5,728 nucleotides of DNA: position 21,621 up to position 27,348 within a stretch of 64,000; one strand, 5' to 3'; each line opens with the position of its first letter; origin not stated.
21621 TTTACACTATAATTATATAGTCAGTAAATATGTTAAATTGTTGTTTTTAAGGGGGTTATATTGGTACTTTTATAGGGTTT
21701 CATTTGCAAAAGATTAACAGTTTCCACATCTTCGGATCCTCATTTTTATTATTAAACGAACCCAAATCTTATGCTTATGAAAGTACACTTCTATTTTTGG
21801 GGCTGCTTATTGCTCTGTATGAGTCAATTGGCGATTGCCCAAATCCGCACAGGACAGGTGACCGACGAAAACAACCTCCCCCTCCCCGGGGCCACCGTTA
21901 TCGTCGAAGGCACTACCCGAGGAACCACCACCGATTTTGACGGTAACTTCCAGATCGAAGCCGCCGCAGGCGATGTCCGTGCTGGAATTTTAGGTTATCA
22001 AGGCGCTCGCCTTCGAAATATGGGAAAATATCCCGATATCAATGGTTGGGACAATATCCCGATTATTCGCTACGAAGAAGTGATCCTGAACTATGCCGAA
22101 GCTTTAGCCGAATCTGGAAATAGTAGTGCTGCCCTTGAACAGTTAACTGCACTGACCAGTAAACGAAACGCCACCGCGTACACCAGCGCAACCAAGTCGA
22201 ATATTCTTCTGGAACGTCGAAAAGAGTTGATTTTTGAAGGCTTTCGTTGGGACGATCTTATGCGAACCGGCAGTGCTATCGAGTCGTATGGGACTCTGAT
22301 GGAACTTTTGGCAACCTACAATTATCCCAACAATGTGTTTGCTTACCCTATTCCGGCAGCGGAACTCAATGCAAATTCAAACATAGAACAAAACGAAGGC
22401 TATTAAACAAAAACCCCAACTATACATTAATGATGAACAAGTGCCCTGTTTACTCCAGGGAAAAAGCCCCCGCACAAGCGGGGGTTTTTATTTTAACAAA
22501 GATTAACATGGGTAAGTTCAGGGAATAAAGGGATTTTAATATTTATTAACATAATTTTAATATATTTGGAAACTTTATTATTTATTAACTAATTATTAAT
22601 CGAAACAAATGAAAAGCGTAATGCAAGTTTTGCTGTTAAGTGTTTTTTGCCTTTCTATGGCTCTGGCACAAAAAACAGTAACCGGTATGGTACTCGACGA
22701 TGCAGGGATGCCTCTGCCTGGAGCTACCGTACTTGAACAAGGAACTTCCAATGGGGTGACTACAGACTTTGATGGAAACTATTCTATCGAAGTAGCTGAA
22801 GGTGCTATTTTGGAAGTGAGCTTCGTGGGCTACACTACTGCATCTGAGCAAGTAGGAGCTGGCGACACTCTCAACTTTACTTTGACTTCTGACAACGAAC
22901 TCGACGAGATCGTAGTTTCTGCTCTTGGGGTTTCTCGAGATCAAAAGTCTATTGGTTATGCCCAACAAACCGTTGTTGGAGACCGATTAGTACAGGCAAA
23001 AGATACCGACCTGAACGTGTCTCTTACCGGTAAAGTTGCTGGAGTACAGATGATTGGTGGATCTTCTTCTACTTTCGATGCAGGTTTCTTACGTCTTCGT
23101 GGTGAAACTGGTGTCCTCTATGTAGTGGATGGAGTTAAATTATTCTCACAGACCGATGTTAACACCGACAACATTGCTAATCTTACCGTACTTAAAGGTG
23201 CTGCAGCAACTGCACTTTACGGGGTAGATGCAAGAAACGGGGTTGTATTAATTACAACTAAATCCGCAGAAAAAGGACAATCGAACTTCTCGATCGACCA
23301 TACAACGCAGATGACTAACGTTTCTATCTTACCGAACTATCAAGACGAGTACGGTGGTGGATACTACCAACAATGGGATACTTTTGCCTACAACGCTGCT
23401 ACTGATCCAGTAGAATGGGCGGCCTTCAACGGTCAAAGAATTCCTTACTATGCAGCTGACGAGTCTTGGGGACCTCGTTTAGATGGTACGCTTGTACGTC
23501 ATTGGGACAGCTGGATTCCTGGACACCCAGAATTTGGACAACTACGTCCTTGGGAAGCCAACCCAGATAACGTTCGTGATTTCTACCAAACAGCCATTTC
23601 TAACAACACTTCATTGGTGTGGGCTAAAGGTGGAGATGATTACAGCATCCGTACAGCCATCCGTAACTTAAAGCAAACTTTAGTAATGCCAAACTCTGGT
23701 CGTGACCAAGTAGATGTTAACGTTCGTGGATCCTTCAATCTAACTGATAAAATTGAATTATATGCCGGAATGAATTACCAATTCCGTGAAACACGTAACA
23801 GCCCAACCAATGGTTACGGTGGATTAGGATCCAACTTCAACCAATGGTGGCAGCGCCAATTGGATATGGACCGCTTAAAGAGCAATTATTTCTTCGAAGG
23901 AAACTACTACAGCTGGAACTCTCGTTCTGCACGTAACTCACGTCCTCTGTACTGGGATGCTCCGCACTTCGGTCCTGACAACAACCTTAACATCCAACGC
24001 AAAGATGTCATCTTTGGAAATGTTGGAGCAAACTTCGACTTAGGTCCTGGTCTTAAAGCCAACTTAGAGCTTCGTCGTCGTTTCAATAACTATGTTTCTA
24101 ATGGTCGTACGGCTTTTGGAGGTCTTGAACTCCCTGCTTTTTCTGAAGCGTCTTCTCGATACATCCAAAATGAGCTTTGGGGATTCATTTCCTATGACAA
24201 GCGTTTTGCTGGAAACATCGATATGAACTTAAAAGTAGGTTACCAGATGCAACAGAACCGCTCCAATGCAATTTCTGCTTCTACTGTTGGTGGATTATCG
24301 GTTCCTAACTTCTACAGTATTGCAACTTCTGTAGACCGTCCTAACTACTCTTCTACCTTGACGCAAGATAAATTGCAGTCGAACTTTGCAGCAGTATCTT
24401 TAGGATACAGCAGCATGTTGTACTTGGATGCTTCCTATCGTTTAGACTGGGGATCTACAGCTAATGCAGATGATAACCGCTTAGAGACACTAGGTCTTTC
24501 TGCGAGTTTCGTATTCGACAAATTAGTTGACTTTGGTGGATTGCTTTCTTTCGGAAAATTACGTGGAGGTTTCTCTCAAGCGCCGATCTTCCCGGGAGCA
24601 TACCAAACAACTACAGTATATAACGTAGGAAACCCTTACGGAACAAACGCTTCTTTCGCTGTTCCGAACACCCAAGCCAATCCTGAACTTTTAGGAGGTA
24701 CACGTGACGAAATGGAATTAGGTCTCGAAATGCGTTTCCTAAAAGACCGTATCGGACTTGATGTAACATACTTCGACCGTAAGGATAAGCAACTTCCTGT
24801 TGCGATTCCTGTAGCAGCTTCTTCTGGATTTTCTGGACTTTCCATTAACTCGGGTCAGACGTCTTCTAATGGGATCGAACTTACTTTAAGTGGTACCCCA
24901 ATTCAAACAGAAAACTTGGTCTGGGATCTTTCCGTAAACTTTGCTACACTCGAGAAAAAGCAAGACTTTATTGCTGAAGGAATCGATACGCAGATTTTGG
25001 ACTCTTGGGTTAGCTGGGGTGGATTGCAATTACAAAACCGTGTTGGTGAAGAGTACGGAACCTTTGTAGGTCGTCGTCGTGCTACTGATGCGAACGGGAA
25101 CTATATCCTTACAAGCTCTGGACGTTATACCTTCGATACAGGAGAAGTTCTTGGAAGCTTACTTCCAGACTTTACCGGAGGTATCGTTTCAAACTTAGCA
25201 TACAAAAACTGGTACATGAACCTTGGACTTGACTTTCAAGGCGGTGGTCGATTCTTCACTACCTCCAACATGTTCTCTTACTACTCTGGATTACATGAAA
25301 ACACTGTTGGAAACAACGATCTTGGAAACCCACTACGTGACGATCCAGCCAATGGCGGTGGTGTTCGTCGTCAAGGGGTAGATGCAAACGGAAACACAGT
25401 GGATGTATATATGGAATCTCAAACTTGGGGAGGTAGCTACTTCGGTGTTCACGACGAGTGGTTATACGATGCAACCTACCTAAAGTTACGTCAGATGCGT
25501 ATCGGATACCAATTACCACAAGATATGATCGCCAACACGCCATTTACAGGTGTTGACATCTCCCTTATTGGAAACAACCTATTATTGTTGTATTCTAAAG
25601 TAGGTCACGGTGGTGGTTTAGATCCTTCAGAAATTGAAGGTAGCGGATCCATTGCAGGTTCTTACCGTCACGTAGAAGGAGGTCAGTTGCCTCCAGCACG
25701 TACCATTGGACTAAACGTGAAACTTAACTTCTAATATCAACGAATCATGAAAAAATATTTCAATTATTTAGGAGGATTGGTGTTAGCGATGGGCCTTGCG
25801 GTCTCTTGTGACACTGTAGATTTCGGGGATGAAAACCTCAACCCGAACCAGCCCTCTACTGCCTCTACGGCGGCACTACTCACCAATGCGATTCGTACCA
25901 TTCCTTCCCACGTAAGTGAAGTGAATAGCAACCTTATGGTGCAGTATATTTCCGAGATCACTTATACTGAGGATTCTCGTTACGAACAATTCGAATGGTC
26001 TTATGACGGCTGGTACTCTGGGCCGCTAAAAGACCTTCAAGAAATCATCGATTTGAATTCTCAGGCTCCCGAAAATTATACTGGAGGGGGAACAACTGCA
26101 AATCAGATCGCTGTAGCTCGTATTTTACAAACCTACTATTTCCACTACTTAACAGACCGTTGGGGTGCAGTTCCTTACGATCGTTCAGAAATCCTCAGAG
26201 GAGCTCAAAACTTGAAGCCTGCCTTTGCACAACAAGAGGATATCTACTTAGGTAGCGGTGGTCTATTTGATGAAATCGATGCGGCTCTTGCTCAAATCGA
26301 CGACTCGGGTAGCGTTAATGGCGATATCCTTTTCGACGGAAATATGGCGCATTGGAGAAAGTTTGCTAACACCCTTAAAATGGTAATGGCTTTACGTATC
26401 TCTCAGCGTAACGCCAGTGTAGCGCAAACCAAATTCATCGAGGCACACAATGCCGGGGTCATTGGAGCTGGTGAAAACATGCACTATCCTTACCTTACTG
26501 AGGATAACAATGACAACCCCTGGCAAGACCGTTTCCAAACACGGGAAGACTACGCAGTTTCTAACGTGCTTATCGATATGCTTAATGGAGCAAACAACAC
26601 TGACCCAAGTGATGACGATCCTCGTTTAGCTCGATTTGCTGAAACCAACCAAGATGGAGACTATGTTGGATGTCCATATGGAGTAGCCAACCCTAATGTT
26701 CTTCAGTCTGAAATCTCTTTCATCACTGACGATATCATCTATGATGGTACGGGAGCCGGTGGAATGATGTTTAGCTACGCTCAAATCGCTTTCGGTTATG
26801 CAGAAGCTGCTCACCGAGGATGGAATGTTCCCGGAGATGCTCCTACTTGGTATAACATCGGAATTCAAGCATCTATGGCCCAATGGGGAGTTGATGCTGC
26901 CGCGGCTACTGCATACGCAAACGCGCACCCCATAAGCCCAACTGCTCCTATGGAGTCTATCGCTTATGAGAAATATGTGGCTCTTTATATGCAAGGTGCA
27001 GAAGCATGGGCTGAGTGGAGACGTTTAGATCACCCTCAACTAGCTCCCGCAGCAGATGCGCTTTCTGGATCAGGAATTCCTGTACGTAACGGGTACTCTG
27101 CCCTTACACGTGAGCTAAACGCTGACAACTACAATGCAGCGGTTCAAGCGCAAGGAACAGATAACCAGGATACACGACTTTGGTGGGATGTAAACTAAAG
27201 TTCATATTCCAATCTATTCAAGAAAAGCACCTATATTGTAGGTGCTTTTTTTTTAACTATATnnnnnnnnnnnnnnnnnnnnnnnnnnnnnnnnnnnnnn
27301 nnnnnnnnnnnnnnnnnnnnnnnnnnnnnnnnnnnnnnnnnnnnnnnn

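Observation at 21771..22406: In-frame SusC-N-terminus / SusD-C-terminus chimera: scar of a roughly 4-kb deletion that collapsed one SusCD pair into a 211-aa ORF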

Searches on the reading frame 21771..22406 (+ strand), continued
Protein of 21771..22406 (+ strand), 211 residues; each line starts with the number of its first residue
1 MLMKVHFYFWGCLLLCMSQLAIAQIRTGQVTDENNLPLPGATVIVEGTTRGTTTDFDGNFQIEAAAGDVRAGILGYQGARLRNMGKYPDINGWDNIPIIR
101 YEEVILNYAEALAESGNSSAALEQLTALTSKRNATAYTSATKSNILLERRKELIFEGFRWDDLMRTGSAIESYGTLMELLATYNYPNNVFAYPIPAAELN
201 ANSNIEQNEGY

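Call 30: find_encoding_contigs(protein=P0005, flank=8000, max_places=3)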
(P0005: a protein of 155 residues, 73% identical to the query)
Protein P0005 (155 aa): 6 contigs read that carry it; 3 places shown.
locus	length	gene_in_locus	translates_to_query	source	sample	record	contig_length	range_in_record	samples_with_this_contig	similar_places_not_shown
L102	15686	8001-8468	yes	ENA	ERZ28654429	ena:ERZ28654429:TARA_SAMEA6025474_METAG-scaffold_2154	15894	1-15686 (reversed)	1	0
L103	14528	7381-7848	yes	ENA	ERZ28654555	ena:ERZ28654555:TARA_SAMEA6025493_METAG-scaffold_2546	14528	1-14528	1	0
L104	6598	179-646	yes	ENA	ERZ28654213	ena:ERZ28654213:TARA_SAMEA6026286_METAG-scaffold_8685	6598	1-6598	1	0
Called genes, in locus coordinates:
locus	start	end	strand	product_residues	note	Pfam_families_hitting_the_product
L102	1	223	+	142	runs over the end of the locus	?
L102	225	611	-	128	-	PF01503:PRA-PH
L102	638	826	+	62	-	-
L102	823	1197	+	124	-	PF02537:CRCB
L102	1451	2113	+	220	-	-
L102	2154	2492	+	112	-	PF00543:P-II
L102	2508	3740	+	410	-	PF00909:Ammonium_transp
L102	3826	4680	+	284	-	PF01842:ACT, PF00551:Formyl_trans_N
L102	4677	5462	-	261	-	PF00561:Abhydrolase_1, PF12146:Hydrolase_4, PF12697:Abhydrolase_6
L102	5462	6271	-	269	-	PF00215:OMPdecase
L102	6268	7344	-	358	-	PF03462:PCRF, PF00472:RF-1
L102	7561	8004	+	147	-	PF13620:CarboxypepD_reg, PF13715:CarbopepD_reg_2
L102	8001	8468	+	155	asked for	PF07980:SusD_RagB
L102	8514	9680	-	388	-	PF00586:AIRS, PF02769:AIRS_C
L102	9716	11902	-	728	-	PF12437:GSIII_N, PF00120:Gln-synt_C, PF18318:Gln-synt_C-ter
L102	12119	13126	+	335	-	PF03951:Gln-synt_N, PF00120:Gln-synt_C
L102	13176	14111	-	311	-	PF01699:Na_Ca_ex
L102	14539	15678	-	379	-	PF03781:FGE-sulfatase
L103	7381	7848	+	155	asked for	PF07980:SusD_RagB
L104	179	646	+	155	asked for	PF07980:SusD_RagB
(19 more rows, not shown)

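Call 31: find_encoding_contigs(protein=P0012, flank=8000, max_places=2)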
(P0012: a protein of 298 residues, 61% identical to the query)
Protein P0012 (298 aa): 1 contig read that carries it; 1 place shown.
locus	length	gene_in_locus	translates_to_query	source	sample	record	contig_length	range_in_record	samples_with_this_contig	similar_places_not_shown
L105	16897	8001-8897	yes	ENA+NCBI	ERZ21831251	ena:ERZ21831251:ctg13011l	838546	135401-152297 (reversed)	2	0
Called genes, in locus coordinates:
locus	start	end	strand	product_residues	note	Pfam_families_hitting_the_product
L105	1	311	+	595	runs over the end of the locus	PF07980:SusD_RagB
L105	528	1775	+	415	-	PF14307:Glyco_tran_WbsX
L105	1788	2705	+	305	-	PF00753:Lactamase_B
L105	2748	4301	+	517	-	-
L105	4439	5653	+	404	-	PF13715:CarbopepD_reg_2, PF07715:Plug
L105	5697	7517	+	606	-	-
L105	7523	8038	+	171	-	PF14322:SusD-like_3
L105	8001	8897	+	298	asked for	PF07980:SusD_RagB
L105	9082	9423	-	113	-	PF00436:SSB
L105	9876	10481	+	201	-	PF06439:3keto-disac_hyd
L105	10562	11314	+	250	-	PF00149:Metallophos, PF12850:Metallophos_2 (faint)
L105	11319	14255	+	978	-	PF17678:Glyco_hydro_92N, PF07971:Glyco_hydro_92, PF13290:CHB_HEX_C_1, PF13287:Fn3_assoc, PF07691:PA14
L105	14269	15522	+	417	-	PF17678:Glyco_hydro_92N, PF07971:Glyco_hydro_92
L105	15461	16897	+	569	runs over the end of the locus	PF07971:Glyco_hydro_92, PF13290:CHB_HEX_C_1, PF13287:Fn3_assoc, PF07691:PA14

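Call 47: predict_structure(alignment_id=A2)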
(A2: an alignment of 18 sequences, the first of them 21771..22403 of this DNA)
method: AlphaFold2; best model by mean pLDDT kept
length: 211 residues; sequences in the alignment: 18
mean_pLDDT: 52.5   pTM: 0.34
mean pLDDT of the five models: 52.5, 50.1, 50.1, 49.7, 43.5
residues with pLDDT >= 90: 3; 70-90: 49; 50-70: 38; < 50: 121
segments of 3 or more residues with pLDDT < 50: 23-27, 38-77, 80-100, 154-175, 177-180, 183-211
pLDDT, mean of each block of 10 residues (from residue 1): 69 70 49 54 43 36 38 45 36 34 68 82 81 80 74 46 42 45 44 39 31 29
secondary structure, 60 per line:
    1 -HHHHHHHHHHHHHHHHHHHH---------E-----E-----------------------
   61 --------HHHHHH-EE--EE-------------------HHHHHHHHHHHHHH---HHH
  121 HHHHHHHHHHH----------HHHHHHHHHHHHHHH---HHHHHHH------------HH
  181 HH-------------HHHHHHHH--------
elements in order: H2-21 H69-74 H101-114 H118-131 H142-156 H160-166 H179-182 H196-203

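Call 48: search_protein_families(library=pfam, proteins=[L001:10367-13075:+], max_evalue=0.0001)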
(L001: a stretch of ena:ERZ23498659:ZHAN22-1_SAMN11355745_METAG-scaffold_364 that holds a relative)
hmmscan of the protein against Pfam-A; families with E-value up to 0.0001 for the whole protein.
L001:10367-13075:+ (902 aa): 2 families
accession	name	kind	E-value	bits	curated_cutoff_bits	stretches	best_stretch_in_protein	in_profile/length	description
PF07715.20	Plug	-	2.3e-17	63.9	23.9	1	3-111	14-107/107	TonB-dependent Receptor Plug Domain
PF00593.30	TonB_dep_Rec_b-barrel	-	5e-15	56.7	27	1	309-852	42-436/436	TonB dependent receptor-like, beta-barrel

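Call 49: find_encoding_contigs(protein=P0003, flank=5000, max_places=4)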
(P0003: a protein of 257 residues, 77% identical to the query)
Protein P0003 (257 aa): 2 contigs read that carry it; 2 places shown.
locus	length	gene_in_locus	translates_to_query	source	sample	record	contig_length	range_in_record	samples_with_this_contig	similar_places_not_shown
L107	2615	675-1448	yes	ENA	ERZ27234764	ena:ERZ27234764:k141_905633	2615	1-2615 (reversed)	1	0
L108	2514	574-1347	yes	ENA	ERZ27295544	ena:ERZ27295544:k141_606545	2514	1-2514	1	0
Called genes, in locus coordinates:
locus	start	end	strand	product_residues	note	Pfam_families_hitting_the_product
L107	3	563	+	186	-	?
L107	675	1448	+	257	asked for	PF07980:SusD_RagB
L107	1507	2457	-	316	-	PF00478:IMPDH, PF03060:NMO, PF01070:FMN_dh (weak)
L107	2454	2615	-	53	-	?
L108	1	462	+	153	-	?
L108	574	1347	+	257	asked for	PF07980:SusD_RagB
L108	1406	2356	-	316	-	PF00478:IMPDH, PF03060:NMO, PF01070:FMN_dh (weak)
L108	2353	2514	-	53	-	?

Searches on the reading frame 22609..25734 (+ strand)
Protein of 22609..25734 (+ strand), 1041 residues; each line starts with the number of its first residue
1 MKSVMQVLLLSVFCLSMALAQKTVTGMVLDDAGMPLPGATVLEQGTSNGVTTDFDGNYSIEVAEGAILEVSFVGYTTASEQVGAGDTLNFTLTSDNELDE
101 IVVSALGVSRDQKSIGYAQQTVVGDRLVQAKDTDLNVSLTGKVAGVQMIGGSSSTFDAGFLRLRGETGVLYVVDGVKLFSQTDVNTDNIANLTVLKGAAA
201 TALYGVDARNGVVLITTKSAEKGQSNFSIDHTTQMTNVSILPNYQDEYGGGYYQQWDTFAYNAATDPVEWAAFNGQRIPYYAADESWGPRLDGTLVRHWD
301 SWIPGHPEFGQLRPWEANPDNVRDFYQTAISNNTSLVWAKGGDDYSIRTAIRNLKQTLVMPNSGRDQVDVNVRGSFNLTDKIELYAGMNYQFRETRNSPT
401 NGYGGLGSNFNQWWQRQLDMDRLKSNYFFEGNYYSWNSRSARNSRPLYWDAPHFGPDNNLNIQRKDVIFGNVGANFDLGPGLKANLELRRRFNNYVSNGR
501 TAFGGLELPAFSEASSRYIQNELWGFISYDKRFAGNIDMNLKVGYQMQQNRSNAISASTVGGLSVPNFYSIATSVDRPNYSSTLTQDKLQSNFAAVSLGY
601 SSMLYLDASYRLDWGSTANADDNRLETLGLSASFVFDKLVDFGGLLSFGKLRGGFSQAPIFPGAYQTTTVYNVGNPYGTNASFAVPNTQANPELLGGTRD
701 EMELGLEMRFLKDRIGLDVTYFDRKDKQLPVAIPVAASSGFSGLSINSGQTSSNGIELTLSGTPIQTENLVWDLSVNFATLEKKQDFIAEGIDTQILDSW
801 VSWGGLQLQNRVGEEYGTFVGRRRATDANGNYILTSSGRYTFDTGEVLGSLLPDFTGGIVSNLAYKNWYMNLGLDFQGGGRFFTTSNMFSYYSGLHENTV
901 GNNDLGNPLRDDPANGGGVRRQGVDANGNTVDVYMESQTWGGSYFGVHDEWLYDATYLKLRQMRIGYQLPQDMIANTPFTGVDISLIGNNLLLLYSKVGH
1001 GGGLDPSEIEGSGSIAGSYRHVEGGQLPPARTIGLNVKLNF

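Call 5: search_protein_families(library=pfam, proteins=[window:22609-25734:+], max_evalue=0.01)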
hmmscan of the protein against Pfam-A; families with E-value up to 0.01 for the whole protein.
window:22609-25734:+ (1041 aa): 3 families
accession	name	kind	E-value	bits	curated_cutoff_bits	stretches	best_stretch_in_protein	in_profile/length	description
PF13715.12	CarbopepD_reg_2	-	6.8e-17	61.7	32.2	1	24-103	1-88/88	CarboxypepD_reg-like domain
PF13620.12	CarboxypepD_reg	-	4.1e-10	40.3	32.3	1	23-92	1-81/82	Carboxypeptidase regulatory-like domain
PF07715.20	Plug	-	5.3e-09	37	23.9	1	113-212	3-107/107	TonB-dependent Receptor Plug Domain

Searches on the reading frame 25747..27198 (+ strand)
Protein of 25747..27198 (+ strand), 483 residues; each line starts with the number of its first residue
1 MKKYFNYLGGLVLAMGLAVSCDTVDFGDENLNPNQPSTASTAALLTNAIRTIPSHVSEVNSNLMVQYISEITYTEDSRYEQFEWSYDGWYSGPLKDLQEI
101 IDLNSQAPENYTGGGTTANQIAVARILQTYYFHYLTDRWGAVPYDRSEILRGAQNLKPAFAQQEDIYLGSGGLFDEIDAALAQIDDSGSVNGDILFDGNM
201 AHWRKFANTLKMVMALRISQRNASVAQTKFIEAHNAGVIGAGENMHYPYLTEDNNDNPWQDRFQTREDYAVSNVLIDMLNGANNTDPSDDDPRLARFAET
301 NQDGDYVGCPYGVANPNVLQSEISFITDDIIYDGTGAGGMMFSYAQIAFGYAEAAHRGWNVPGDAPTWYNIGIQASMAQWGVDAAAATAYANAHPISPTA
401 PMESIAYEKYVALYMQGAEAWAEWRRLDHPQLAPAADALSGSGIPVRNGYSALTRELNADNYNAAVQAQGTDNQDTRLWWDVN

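Call 5: search_protein_families(library=pfam, proteins=[window:25747-27198:+], max_evalue=0.01)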
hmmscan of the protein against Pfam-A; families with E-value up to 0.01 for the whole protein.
window:25747-27198:+ (483 aa): 2 families
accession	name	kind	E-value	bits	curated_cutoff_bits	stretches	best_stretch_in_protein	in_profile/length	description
PF12771.13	SusD-like_2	-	6.4e-97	325.5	27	1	33-451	1-415/415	Starch-binding associating with outer membrane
PF12741.13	SusD-like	-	9.8e-49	167.1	27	2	58-391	47-369/495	Susd and RagB outer membrane lipoprotein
